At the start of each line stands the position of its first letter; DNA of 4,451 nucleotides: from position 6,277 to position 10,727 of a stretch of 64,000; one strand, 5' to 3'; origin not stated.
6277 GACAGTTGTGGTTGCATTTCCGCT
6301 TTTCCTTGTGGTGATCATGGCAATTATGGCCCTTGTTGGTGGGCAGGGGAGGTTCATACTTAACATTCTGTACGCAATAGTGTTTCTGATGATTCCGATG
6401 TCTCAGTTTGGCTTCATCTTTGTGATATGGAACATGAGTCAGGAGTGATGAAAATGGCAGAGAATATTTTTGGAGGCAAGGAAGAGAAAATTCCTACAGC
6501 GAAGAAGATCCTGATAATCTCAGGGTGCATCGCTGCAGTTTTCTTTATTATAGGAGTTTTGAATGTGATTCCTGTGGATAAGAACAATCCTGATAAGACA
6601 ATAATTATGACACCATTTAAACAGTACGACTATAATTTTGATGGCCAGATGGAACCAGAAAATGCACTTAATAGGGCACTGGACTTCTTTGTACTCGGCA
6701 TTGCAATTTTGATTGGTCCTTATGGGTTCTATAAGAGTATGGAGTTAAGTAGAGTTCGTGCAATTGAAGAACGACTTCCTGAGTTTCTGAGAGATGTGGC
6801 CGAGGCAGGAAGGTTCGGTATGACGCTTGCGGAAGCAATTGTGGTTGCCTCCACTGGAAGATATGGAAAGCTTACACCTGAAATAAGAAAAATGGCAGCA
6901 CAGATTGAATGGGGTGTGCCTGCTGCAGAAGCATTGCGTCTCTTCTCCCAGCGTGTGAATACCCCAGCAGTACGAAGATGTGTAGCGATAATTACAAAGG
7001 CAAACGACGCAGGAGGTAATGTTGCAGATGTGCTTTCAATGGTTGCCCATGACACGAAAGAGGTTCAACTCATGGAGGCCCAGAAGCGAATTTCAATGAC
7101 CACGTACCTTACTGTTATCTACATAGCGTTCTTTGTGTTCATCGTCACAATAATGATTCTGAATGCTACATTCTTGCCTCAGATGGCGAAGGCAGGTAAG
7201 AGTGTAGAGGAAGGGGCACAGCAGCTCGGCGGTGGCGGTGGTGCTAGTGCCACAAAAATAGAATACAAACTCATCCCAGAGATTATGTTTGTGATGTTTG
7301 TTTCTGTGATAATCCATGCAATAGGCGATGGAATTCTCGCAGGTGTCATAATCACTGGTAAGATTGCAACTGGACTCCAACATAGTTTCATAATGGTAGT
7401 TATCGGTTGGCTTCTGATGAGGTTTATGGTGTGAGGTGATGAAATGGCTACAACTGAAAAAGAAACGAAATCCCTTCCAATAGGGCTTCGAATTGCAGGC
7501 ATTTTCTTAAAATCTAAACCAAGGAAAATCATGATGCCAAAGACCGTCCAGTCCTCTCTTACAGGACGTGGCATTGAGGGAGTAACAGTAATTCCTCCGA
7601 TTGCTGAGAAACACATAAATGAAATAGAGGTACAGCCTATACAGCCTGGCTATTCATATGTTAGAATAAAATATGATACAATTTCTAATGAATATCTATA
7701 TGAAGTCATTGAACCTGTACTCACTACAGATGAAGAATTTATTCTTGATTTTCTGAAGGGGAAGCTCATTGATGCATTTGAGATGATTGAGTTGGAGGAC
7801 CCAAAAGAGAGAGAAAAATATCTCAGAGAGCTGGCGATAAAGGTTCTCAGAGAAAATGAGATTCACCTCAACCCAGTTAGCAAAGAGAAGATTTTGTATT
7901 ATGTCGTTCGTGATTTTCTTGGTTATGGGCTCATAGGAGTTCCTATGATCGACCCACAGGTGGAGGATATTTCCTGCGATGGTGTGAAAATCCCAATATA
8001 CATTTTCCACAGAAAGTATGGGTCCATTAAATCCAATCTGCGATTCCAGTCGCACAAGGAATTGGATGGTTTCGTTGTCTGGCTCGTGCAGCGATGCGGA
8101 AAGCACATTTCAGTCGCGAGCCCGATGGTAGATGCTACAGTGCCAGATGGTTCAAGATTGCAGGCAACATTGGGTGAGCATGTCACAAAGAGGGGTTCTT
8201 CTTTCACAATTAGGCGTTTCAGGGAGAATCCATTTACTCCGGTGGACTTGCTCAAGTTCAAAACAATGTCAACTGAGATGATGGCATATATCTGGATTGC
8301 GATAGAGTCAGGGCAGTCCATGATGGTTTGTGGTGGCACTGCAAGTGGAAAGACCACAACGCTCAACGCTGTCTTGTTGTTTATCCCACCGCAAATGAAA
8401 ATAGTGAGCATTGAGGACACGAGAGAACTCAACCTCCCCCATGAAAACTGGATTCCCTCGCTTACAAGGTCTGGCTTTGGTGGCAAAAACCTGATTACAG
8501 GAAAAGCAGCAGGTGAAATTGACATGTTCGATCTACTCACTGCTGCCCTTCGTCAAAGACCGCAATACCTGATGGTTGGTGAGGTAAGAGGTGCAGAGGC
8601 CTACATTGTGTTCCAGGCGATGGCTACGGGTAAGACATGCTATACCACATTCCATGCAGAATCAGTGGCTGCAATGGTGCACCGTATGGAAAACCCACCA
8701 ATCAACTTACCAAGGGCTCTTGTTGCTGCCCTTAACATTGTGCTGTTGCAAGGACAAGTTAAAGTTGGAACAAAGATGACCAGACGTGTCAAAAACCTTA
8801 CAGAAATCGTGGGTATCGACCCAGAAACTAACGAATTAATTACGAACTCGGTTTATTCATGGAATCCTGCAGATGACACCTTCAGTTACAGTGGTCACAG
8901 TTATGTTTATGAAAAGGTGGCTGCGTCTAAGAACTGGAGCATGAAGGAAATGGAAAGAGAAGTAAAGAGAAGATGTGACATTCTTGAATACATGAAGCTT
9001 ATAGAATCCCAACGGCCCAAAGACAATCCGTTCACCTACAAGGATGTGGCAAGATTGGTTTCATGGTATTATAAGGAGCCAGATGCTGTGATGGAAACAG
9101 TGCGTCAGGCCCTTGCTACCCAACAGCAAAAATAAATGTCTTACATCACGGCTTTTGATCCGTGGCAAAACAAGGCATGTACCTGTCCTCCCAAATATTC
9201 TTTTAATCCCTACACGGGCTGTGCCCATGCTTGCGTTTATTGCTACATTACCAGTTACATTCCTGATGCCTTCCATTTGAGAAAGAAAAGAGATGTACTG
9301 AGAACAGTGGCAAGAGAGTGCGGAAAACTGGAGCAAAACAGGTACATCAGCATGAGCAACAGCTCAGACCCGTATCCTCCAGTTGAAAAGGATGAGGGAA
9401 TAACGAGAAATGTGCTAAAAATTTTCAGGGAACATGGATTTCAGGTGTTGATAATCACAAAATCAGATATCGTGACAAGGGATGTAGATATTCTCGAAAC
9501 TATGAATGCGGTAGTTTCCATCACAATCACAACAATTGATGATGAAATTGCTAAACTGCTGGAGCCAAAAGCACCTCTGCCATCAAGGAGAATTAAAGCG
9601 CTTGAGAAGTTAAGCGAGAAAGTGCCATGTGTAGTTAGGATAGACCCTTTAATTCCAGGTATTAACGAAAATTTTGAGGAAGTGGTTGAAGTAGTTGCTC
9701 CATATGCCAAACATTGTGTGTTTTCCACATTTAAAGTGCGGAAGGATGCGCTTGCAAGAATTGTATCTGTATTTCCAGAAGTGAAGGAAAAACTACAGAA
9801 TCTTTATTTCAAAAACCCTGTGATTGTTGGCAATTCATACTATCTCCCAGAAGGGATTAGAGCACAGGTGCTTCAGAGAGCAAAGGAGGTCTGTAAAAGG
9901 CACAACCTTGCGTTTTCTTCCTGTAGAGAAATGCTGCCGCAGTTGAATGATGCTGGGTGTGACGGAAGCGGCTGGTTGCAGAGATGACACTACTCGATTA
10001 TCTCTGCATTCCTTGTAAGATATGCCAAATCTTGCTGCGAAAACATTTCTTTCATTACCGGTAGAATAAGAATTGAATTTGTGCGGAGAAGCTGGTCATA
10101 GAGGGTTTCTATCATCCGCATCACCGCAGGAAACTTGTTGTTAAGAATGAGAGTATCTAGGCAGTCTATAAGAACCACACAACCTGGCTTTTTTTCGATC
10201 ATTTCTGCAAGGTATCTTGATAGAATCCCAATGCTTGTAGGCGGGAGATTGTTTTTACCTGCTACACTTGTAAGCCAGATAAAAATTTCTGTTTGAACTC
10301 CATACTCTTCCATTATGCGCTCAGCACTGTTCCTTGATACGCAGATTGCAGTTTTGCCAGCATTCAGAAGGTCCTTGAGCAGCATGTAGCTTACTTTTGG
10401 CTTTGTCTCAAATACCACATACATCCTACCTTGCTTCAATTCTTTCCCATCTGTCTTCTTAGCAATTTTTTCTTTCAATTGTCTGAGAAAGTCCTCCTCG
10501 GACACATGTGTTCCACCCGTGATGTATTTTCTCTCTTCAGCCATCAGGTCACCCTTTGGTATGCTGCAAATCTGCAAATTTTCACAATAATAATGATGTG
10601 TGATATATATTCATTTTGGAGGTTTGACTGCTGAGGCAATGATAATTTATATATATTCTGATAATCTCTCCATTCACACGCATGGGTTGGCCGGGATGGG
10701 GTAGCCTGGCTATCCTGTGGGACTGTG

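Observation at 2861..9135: Type IV pilus-like operon with two paralogous secretion ATPases and two single-domain TadB/TadC-like membrane proteins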

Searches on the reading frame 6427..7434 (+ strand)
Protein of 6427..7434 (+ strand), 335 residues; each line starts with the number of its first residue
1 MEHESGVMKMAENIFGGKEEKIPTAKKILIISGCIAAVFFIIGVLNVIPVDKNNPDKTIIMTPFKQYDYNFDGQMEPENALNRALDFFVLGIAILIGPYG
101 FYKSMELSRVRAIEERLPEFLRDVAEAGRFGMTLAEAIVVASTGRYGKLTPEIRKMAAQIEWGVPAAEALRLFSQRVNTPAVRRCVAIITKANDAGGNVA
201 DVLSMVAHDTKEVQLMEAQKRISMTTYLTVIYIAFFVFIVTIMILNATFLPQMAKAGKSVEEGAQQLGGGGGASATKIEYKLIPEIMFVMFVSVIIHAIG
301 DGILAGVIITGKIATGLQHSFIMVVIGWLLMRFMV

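Call 4: search_protein_families(library=pfam, proteins=[window:6427-7434:+], max_evalue=0.01)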
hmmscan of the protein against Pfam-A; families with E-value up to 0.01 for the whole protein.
window:6427-7434:+ (335 aa): 2 families
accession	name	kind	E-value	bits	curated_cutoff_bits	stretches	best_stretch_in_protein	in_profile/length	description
PF00482.28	T2SSF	-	7.7e-18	65.1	25.2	1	120-244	1-122/125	Type II secretion system (T2SS), protein F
PF06570.16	DUF1129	-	0.0031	17.6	29.1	0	16-51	139-174/207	Protein of unknown function (DUF1129)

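Call 5: search_protein_families(library=ncbifam, proteins=[window:6427-7434:+], max_evalue=0.01)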
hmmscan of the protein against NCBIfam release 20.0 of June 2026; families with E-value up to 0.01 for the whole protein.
window:6427-7434:+ (335 aa): 5 families
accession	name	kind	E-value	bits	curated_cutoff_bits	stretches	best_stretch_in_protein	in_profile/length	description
NF004705.1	PRK06041.1-3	equivalog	1.9e-14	53.5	400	1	89-331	219-451/465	archaellar assembly protein ArlJ/FlaJ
NF004703.2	PRK06041.1-1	equivalog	3.1e-11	42.3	570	1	23-330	228-509/525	archaellar assembly protein ArlJ/FlaJ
NF004704.2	PRK06041.1-2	equivalog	1.1e-08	34.3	550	1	100-330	316-542/555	archaellar assembly protein ArlJ/FlaJ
NF046075.1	UpsF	equivalog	1.9e-08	33.5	400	1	89-277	285-437/484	membrane pilin protein UpsF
NF041012.2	T4P_ComGB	equivalog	0.0002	20.8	240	1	120-296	6-165/332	competence type IV pilus assembly protein ComGB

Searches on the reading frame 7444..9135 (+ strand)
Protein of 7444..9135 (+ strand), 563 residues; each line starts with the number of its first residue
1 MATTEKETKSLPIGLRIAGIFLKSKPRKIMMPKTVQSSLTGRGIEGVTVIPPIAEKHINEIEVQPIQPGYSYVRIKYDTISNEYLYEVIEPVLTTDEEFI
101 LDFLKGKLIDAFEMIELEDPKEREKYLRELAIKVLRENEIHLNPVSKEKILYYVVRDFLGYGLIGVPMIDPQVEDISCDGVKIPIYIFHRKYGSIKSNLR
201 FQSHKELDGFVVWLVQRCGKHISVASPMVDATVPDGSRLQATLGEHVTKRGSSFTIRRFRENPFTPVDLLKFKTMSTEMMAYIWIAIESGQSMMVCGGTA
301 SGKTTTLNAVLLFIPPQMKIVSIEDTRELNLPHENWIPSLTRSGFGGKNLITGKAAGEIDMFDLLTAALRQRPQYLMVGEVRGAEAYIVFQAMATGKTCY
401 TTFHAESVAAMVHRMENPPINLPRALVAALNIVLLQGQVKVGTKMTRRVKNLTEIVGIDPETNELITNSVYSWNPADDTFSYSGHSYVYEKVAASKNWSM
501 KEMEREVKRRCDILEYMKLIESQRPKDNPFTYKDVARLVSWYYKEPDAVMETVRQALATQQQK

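Call 4: search_protein_families(library=pfam, proteins=[window:7444-9135:+], max_evalue=0.01)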
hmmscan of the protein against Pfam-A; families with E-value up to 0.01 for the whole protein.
window:7444-9135:+ (563 aa): 3 families
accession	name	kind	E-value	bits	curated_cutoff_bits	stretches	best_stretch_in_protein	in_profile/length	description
PF00437.27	T2SSE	-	1.2e-33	116.8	24.9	1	188-458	28-288/370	Type II/IV secretion system protein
PF23989.1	PilB3_C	-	0.004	17.7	27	0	478-553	3-70/83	PilB3-like, C-terminal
PF00270.35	DEAD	-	0.0091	16.2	26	0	284-333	8-61/167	DEAD/DEAH box helicase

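Call 5: search_protein_families(library=ncbifam, proteins=[window:7444-9135:+], max_evalue=0.01)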
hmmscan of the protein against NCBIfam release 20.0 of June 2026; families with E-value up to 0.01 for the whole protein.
window:7444-9135:+ (563 aa): 18 families
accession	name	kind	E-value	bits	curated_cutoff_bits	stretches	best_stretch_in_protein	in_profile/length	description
NF058587.1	archaellum_moto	equivalog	1.2e-123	413.7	550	1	72-539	41-514/527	archaellum flagellar ATPase motor FlaI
NF053672.1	bindosome_BasE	exception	5e-52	177.3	1000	1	147-422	125-398/512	bindosome assembly system ATPase subunit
TIGR03819.1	heli_sec_ATPase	hypoth_equivalog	2.5e-41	142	373.15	1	148-417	39-299/340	TadA family conjugal transfer-associated ATPase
TIGR02788.1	VirB11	equivalog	2.8e-34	118.5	249.95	2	277-416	131-263/308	P-type DNA transfer ATPase VirB11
TIGR02782.1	TrbB_P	equivalog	1.5e-28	100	304.55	1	209-459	56-297/303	P-type conjugative transfer ATPase TrbB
NF010469.0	PRK13894.1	subfamily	2.4e-24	86.3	508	1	219-416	79-265/320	conjugal transfer ATPase TrbB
NF010475.0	PRK13900.1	equivalog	3.8e-24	85.4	389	1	276-413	146-277/333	type IV secretion system ATPase VirB11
NF010425.0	PRK13851.1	equivalog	5.8e-20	71.5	461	1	277-404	149-269/344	type IV secretion system protein VirB11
NF010407.0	PRK13833.1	subfamily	9e-20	71.3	499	1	226-417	81-261/323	conjugal transfer protein TrbB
NF041000.1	ATPase_ComGA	equivalog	2.3e-15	56.3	300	1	359-433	185-259/267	competence type IV pilus ATPase ComGA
NF007755.0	PRK10436.1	equivalog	1.2e-13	50.6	617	1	275-447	203-363/465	type II secretion system protein GspE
TIGR02533.1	type_II_gspE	equivalog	2.7e-12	46.1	630.25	1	287-450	239-390/486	type II secretion system ATPase GspE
TIGR02538.1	type_IV_pilB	equivalog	4.6e-12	45.3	675.65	1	285-437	310-450/564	type IV-A pilus assembly ATPase PilB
TIGR01420.1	pilT_fam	subfamily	1.4e-10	40.9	319.1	1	293-415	125-239/343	PilT/PilU family type 4a pilus ATPase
TIGR02525.1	plasmid_TraJ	equivalog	1.5e-10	40.6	368.3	1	272-433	132-292/372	plasmid transfer ATPase TraJ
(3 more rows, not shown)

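Call 26: search_solved_structures(query=window:7444-9135:+, max_evalue=1e-10, show_alignments=2)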
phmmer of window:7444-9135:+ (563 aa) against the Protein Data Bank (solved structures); distinct sequences matched with E-value up to 1e-10: 9.
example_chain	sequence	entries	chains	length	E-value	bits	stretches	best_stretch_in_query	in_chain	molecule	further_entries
2oap_1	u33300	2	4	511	4e-120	404.9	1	84-555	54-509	Type II secretion system protein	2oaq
4ii7_A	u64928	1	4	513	2.5e-90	306.6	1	83-496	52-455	FlaI ATPase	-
4ihq_A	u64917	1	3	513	1.7e-89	303.9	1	83-496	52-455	FlaI ATPase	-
8rjf_A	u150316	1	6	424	7.6e-40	140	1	109-472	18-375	Pilus assembly ATPase CpaF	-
8rkd_E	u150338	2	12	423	8e-40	139.9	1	109-472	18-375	Pilus assembly ATPase CpaF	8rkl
9e24_A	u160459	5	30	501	1.4e-39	139.1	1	109-471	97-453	CpaF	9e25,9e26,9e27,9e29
6bge_A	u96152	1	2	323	2.3e-17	65.8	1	277-417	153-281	VirB11-like protein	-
1g6o_A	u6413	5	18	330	2.5e-17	65.7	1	277-417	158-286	CAG-ALPHA | virB11 homolog | Cag-alfa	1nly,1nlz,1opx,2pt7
2gza_A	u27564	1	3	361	6.9e-11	44.4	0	250-411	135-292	Type IV secretion system protein VirB11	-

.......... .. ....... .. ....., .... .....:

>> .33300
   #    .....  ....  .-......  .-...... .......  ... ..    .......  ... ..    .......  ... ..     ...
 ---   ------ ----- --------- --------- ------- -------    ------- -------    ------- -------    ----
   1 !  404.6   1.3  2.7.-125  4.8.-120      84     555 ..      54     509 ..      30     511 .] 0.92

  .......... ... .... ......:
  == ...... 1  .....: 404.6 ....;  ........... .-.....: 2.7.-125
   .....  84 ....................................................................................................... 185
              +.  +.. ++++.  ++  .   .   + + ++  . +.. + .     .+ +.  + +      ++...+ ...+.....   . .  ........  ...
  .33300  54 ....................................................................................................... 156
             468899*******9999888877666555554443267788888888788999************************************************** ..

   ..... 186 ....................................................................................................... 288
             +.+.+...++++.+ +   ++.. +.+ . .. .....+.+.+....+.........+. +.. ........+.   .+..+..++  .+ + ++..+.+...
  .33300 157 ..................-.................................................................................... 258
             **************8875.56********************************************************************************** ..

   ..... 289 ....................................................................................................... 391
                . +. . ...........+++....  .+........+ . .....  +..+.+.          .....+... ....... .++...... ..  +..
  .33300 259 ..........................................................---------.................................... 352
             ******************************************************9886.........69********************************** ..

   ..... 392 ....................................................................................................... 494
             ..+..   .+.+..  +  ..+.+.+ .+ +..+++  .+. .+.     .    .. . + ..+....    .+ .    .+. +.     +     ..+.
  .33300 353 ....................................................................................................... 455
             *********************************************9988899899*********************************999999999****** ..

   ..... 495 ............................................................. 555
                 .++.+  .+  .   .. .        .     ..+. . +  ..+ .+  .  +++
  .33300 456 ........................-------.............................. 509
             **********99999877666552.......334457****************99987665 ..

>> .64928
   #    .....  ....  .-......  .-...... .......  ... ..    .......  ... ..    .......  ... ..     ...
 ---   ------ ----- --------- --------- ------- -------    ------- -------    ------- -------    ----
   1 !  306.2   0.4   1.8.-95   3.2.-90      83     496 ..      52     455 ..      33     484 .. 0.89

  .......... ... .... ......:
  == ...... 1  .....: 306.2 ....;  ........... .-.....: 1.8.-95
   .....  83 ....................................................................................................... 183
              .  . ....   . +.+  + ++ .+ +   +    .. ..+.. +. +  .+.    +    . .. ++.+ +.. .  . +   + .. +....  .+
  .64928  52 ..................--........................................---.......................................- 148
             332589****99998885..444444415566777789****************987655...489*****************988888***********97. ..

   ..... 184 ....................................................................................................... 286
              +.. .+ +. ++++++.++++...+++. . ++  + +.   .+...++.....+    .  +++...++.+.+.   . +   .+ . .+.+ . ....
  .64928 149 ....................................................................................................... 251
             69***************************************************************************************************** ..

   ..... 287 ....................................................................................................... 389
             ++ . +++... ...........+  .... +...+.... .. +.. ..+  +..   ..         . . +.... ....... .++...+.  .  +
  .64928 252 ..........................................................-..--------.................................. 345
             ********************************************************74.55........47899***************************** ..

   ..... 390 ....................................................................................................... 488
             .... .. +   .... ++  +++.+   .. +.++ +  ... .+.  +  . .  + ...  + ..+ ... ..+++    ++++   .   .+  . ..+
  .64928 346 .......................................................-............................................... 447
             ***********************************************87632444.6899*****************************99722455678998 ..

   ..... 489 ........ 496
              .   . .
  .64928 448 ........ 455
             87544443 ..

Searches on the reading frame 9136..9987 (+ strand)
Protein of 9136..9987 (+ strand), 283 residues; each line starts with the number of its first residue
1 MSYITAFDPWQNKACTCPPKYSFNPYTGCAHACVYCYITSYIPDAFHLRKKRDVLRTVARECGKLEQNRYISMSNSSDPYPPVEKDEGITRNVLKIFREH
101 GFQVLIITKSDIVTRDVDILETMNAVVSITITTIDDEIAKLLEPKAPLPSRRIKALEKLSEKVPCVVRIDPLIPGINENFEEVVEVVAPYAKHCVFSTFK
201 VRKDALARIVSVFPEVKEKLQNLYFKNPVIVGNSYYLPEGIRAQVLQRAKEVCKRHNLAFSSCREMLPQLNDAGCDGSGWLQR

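Call 4: search_protein_families(library=pfam, proteins=[window:9136-9987:+], max_evalue=0.01)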
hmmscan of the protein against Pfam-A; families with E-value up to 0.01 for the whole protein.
window:9136-9987:+ (283 aa): 2 families
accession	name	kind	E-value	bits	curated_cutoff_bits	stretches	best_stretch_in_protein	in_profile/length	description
PF04055.27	Radical_SAM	-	8.2e-15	55.8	29.5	1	24-185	2-164/166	Radical SAM superfamily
PF08902.16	DUF1848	-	4.4e-08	33.7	30.5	1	116-265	64-201/262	Domain of unknown function (DUF1848)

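Call 5: search_protein_families(library=ncbifam, proteins=[window:9136-9987:+], max_evalue=0.01)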
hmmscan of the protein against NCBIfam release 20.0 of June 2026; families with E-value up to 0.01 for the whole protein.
window:9136-9987:+ (283 aa): 6 families
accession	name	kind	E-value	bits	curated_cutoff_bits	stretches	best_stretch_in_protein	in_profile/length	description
NF033668.1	rSAM_PA0069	hypoth_equivalog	2e-34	119.2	360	1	18-185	56-239/348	PA0069 family radical SAM protein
TIGR04470.1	rSAM_mob_pairB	equivalog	1.5e-23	83.6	410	1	20-236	19-238/285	radical SAM mobile pair protein B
NF038135.1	rSAM_Rv2578c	equivalog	2.5e-20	72.8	430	1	15-258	56-316/317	Rv2578c family radical SAM protein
NF038136.1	rSAM_Rv_intein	exception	2.4e-15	56.4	700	1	68-193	377-507/574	intein-containing Rv2578c family radical SAM protein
TIGR04070.1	photo_TT_lyase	equivalog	0.00029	19.9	400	1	14-186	72-249/338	spore photoproduct lyase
NF033719.1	ind_deCO2_activ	equivalog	0.0007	19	425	1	32-200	94-254/302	indoleacetate decarboxylase activase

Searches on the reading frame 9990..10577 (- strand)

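Call 4: search_protein_families(library=pfam, proteins=[window:9990-10577:-], max_evalue=0.01)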
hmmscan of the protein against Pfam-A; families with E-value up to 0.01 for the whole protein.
window:9990-10577:- (195 aa): 1 family
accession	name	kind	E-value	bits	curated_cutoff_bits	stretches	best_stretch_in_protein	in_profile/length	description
PF05763.18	DUF835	-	3.2e-28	98.6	33.1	1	58-189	3-134/136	Protein of unknown function (DUF835)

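Call 5: search_protein_families(library=ncbifam, proteins=[window:9990-10577:-], max_evalue=0.01)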
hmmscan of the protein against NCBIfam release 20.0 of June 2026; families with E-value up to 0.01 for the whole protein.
window:9990-10577:- (195 aa): 0 families
